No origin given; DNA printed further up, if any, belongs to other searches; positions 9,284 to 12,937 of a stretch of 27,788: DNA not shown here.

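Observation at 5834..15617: Tail genes and a TerS-like gene, but no recognisable large terminase, portal or major capsid protein in a closed genome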

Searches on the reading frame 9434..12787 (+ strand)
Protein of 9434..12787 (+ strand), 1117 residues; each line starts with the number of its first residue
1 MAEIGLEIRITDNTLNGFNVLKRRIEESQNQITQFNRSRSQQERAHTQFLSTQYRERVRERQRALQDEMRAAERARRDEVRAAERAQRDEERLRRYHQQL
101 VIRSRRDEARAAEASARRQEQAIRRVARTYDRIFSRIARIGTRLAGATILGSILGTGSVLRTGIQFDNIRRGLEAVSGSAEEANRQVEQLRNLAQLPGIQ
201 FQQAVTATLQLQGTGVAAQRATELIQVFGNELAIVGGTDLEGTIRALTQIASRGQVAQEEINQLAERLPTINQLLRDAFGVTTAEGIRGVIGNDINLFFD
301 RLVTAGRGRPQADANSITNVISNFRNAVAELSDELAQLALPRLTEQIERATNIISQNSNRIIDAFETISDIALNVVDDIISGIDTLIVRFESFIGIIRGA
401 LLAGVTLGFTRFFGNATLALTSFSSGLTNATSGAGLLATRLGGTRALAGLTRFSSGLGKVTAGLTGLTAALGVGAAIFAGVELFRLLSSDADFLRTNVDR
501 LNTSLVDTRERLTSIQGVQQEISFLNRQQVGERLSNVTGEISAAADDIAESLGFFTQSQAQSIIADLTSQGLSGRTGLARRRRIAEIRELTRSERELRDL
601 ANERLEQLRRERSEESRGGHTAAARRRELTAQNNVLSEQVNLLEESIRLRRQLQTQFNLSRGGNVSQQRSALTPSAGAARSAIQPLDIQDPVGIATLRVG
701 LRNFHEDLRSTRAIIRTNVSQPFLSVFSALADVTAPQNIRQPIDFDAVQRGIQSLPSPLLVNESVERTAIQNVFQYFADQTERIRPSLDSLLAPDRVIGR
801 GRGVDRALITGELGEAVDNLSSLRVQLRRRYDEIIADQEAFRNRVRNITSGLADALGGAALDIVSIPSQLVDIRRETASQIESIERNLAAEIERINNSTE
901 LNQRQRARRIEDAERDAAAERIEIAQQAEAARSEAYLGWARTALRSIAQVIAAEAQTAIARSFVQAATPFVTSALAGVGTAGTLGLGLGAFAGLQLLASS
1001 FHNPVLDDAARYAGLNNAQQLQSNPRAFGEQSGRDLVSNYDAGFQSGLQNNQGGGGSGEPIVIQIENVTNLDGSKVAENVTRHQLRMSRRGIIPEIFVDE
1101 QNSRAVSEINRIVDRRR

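Call 5: search_protein_families(library=phrogs, max_evalue=0.01, proteins=[window:9434-12787:+])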
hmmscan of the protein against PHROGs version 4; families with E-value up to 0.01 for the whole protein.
window:9434-12787:+ (1117 aa): 10 families
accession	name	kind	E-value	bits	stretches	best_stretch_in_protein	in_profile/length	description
phrog_2335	-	tail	5.4e-13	48.8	1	26-932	346-1152/1536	tail length tape measure protein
phrog_1533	-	tail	8.4e-10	37.8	1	362-565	542-749/1688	tail length tape measure protein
phrog_167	-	tail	8.8e-10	37.9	1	167-489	367-673/1555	tail length tape measure protein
phrog_25927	-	tail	1.4e-07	31.8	1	22-272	56-299/625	tail length tape measure protein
phrog_1293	-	tail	2.4e-06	26.6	1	323-663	469-800/1424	tail length tape measure protein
phrog_20644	-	tail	3.4e-06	26.8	1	144-269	199-329/671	tail length tape measure protein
phrog_8927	-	tail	1.2e-05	24.6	1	37-734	120-735/1619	tail length tape measure protein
phrog_1272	-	tail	1.9e-05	23.6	1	19-253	94-353/1606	tail length tape measure protein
phrog_12798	-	tail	0.0035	16.6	1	235-285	140-190/1031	tail length tape measure protein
phrog_77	-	DNA, RNA and nucleotide metabolism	0.0049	16.4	0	583-921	506-776/967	SbcC-like subunit of palindrome specific endonuclease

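Call 6: search_protein_families(library=pfam, max_evalue=0.01, proteins=[window:9434-12787:+])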
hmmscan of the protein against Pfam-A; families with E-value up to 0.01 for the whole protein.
window:9434-12787:+ (1117 aa): 1 family
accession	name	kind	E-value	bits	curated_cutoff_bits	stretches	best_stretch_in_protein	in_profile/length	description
PF20155.4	TMP_3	-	1.5e-15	57.9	41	1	158-285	2-135/192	Tape measure protein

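Call 16: find_related_loci(query=window:9434-12787:+, collection=viral_contigs, flank=10000)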
Query window:9434-12787:+ (1117 aa) in viral_contigs; peptide patterns used: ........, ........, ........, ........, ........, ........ (x = any residue, [..] = any of these).
12 stretches matched a pattern, but none encodes a relative of the query by tblastn (E <= 1e-3).

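Call 19: find_homologous_proteins(query=window:9434-12787:+, max_evalue=0.00001)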
Query window:9434-12787:+ (1117 aa): 14 proteins with E <= 0.00001 among 8000 candidates.
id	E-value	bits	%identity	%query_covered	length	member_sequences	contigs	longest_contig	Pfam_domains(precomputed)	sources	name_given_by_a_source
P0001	0.0e+0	2308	100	100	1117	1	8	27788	PF20155.5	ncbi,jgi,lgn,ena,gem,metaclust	metaclust:\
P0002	0.0e+0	1580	73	98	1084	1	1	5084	PF20155.5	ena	-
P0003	0.0e+0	1445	66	98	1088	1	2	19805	PF20155.5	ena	-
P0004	1.7e-36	144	38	31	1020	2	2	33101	-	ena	-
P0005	2.0e-35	141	35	29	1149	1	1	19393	PF20155.5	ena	-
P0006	1.1e-27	115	40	18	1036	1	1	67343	PF20155.5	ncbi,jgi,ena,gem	-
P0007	1.6e-27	115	37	22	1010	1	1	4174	PF20155.5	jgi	jgi:tape measure domain-containing protein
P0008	6.0e-27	113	38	20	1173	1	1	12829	PF20155.5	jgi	jgi:tape measure domain-containing protein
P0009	4.4e-26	110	27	35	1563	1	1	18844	PF20155.5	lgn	-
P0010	2.7e-22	97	34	19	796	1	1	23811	PF20155.5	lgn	-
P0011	1.6e-21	95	39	17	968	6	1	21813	PF20155.5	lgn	-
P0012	5.1e-20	90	31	19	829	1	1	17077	PF20155.5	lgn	-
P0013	5.0e-14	70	27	31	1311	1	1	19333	PF20155.5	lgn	-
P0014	2.7e-10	57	35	12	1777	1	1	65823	PF20155.5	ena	-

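Call 20: find_encoding_contigs(protein=P0003, flank=10000, max_places=3)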
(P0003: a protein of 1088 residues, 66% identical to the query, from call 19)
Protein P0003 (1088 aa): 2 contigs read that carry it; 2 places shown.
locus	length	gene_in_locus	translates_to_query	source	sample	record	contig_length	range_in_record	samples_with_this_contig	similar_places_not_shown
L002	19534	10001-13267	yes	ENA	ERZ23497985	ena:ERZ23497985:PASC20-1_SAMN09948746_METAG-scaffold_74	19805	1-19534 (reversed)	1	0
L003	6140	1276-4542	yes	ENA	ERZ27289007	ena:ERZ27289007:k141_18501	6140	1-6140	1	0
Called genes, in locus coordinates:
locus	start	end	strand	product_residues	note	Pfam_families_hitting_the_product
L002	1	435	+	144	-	-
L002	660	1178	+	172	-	PF01844:HNH, PF14279:HNH_5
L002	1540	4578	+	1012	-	PF08800:BT4734-like_N, PF08707:PriCT_2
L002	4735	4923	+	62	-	-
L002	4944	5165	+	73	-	PF13560:HTH_31 (weak), PF12844:HTH_19 (weak), PF01381:HTH_3, PF13443:HTH_26 (weak)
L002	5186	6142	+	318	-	PF12840:HTH_20 (faint), PF15978:TnsD (faint), PF13384:HTH_23 (faint), PF08279:HTH_11 (faint), PF08281:Sigma70_r4_2 (faint), PF14493:HTH_40 (faint), PF06056:Terminase_5 (faint)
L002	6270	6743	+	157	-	-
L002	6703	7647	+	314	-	-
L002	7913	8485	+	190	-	-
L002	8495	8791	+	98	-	-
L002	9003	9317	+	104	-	-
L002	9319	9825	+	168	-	-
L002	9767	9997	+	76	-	-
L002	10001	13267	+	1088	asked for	PF20155:TMP_3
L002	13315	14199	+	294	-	-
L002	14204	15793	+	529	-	-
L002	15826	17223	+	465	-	PF00534:Glycos_transf_1, PF13692:Glyco_trans_1_4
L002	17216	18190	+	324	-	-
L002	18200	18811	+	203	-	-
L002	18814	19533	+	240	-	?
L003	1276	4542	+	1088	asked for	PF20155:TMP_3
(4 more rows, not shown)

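Call 21: find_encoding_contigs(protein=P0004, flank=10000, max_places=3)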
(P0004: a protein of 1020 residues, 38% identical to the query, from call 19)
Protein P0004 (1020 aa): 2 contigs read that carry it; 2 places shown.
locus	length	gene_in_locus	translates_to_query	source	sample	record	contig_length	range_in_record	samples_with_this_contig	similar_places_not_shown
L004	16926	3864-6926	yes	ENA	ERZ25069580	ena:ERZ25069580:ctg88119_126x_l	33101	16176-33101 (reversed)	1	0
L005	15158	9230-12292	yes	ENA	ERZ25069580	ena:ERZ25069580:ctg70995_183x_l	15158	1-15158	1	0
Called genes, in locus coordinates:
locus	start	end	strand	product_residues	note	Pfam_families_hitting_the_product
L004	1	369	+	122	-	?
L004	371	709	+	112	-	-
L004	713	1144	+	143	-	-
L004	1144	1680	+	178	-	-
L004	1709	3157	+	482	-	-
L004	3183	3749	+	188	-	-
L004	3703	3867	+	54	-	-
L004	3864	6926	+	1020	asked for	-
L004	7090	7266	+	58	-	-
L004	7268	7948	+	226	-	-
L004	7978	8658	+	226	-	-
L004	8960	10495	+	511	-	-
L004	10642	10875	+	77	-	-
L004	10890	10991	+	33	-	-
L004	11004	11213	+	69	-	-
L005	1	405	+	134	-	?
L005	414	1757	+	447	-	-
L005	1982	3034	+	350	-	-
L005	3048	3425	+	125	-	-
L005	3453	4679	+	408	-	-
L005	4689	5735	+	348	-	-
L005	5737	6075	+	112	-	-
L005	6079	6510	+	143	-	-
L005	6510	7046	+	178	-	-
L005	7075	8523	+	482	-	-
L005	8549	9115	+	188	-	-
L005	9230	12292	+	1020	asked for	-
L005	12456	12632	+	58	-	-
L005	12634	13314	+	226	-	-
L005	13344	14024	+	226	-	-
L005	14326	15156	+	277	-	?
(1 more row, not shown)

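Call 24: find_related_loci(query=window:9434-12787:+, collection=genome_contigs, flank=10000)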
Query window:9434-12787:+ (1117 aa) in genome_contigs; peptide patterns used: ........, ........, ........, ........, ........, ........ (x = any residue, [..] = any of these).
118 stretches matched a pattern, but none encodes a relative of the query by tblastn (E <= 1e-3).

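Call 25: find_related_loci(query=A1, collection=metagenome_contigs, flank=10000)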
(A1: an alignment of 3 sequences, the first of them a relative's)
Query A1 (1117 aa) in metagenome_contigs; peptide patterns used: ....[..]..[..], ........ (x = any residue, [..] = any of these).
165 stretches matched a pattern, but none encodes a relative of the query by tblastn (E <= 1e-3).

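Call 28: find_encoding_contigs(protein=P0019, flank=10000, max_places=10)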
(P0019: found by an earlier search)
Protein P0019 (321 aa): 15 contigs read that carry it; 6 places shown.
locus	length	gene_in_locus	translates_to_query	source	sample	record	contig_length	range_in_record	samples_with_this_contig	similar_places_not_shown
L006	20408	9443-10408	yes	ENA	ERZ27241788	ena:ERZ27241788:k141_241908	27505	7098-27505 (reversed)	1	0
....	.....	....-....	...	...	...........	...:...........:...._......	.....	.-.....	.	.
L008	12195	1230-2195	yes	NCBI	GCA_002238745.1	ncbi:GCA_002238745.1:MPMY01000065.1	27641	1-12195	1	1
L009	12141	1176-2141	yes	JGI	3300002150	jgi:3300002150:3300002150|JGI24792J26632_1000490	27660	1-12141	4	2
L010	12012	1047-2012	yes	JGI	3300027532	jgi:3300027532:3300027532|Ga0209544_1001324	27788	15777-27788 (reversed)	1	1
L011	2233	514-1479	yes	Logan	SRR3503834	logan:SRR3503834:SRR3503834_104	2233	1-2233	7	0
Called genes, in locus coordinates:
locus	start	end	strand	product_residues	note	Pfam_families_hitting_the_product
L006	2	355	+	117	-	?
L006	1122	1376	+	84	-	PF01402:RHH_1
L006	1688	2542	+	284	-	-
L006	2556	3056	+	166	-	-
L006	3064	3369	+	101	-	-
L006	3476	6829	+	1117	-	PF20155:TMP_3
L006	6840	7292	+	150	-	-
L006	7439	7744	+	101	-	-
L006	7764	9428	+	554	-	-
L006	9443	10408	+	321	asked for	-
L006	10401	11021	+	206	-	PF05050:Methyltransf_21 (weak)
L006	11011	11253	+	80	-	-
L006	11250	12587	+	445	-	PF00534:Glycos_transf_1, PF13692:Glyco_trans_1_4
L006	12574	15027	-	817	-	PF00404:Dockerin_1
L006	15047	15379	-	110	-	-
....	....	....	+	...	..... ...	-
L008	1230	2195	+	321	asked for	-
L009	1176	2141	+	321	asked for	-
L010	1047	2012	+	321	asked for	-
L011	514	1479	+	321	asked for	-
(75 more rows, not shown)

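Call 33: search_protein_families(library=phrogs, max_evalue=0.05, proteins=[L002:5186-6142:+, L002:6270-6743:+, L002:6703-7647:+, L002:7913-8485:+, L002:8495-8791:+, L002:9003-9317:+, L002:9319-9825:+, L002:13315-14199:+, L002:14204-15793:+, L002:18200-18811:+])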
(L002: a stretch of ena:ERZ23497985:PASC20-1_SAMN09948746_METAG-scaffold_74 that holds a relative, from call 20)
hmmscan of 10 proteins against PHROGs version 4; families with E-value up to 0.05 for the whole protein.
L002:5186-6142:+ (318 aa): 54 families (the best 25 are shown)
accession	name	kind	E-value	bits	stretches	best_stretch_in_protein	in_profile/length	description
phrog_645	-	DNA, RNA and nucleotide metabolism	2e-18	68.2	2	268-313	19-65/196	Rnase E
phrog_3855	-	DNA, RNA and nucleotide metabolism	4.2e-17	63.6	2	174-210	65-101/115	HTH DNA binding protein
phrog_664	-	DNA, RNA and nucleotide metabolism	8.6e-16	59.4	3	170-258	34-119/210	DNA binding protein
phrog_323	-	transcription regulation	3.7e-10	40.8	1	134-280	109-262/319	transcriptional regulator, D5-like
phrog_7545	-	DNA, RNA and nucleotide metabolism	2.2e-09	38.7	0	185-218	15-47/160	HNH endonuclease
phrog_4494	-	unknown function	5.2e-09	37.6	2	136-220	15-106/109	-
phrog_11420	-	DNA, RNA and nucleotide metabolism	7.3e-09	36.7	0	173-210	7-44/82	DNA binding protein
phrog_31259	-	unknown function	2.1e-08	35.2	0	168-213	8-57/160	-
phrog_26445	-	unknown function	3.1e-08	35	0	181-211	10-40/101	-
phrog_686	-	DNA, RNA and nucleotide metabolism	4.4e-08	34.3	0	277-311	39-73/76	HTH DNA binding protein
phrog_2308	-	unknown function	1e-07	33.1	2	274-304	4-34/138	-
phrog_3910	-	transcription regulation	1.1e-07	32.1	1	149-218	50-115/356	transcriptional regulator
phrog_2554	-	unknown function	1.8e-07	31.4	0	221-267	72-118/529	-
phrog_125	-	DNA, RNA and nucleotide metabolism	4.5e-07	30.7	0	263-315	167-208/254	DNA invertase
phrog_2538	-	head and packaging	4.7e-07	31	1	123-163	4-42/129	terminase small subunit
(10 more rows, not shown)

L002:6270-6743:+ (157 aa): 1 family
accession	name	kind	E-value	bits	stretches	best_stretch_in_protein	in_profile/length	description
phrog_6299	-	head and packaging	1.5e-12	48.9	1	21-140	13-133/193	terminase small subunit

L002:6703-7647:+ (314 aa): 1 family
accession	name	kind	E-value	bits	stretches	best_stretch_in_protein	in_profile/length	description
phrog_13281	-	unknown function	0.036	15.4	0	17-78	15-77/129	-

L002:7913-8485:+ (190 aa): 1 family
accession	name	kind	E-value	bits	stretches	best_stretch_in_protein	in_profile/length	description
phrog_5926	-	unknown function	0.046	15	1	123-174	60-112/151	-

L002:8495-8791:+ (98 aa): 0 families

L002:9003-9317:+ (104 aa): 0 families

L002:9319-9825:+ (168 aa): 0 families

L002:13315-14199:+ (294 aa): 1 family
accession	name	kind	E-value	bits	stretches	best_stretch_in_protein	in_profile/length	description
phrog_19162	-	unknown function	0.0022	17.9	1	38-148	60-168/419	-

L002:14204-15793:+ (529 aa): 0 families

L002:18200-18811:+ (203 aa): 0 families

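Call 38: search_dna_similar(query=window:9434-12787:+, collection=phages, mode=protein, max_rows=15)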
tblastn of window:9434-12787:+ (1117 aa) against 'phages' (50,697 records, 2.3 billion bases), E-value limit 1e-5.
Records with a match: 8; places in all: 8; records where one place covers at least 80% of the query: 0.
Best place of each record, by identity: <60% 8.
By first word of the organism name: Pseudomonas 5; Providencia 1; Leeuwenhoekiella 1; Caudoviricetes 1.
By host as written in the record: Pseudomonas putida KT2440 and Paw85 5; Providencia stuartii 1; Leeuwenhoekiella aequorea Arc30 1; - 1.
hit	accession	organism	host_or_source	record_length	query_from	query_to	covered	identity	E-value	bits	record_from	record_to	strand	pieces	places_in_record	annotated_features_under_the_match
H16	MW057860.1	Providencia phage PSTCR9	Providencia stuartii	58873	239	413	16%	27.2%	1e-5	56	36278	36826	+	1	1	hypothetical protein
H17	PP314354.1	Leeuwenhoekiella phage vB_LaeS_Arctus_1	Leeuwenhoekiella aequorea Arc30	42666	130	285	14%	29.3%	8e-6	56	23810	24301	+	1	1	tail length tape measure protein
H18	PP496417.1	Pseudomonas phage vB_PpuM-Roomu-2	Pseudomonas putida KT2440 and Paw85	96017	173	280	10%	35.7%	9e-6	56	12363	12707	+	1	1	tail length tape measure protein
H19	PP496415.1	Pseudomonas phage vB_PpuM-NoPa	Pseudomonas putida KT2440 and Paw85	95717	173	280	10%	35.7%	9e-6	56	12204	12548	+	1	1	tail length tape measure protein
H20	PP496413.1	Pseudomonas phage vB_PpuM-Amme-3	Pseudomonas putida KT2440 and Paw85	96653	173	280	10%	35.7%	9e-6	56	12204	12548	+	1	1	hypothetical protein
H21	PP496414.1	Pseudomonas phage vB_PpuM-KoPa-4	Pseudomonas putida KT2440 and Paw85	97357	173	280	10%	35.7%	9e-6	56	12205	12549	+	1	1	tail length tape measure protein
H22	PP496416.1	Pseudomonas phage vB_PpuM-Kassivere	Pseudomonas putida KT2440 and Paw85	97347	173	280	10%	35.7%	9e-6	56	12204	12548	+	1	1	hypothetical protein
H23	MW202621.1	Caudoviricetes sp.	Manatee Spring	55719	164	285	11%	30.2%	5e-6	57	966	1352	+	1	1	tail tape measure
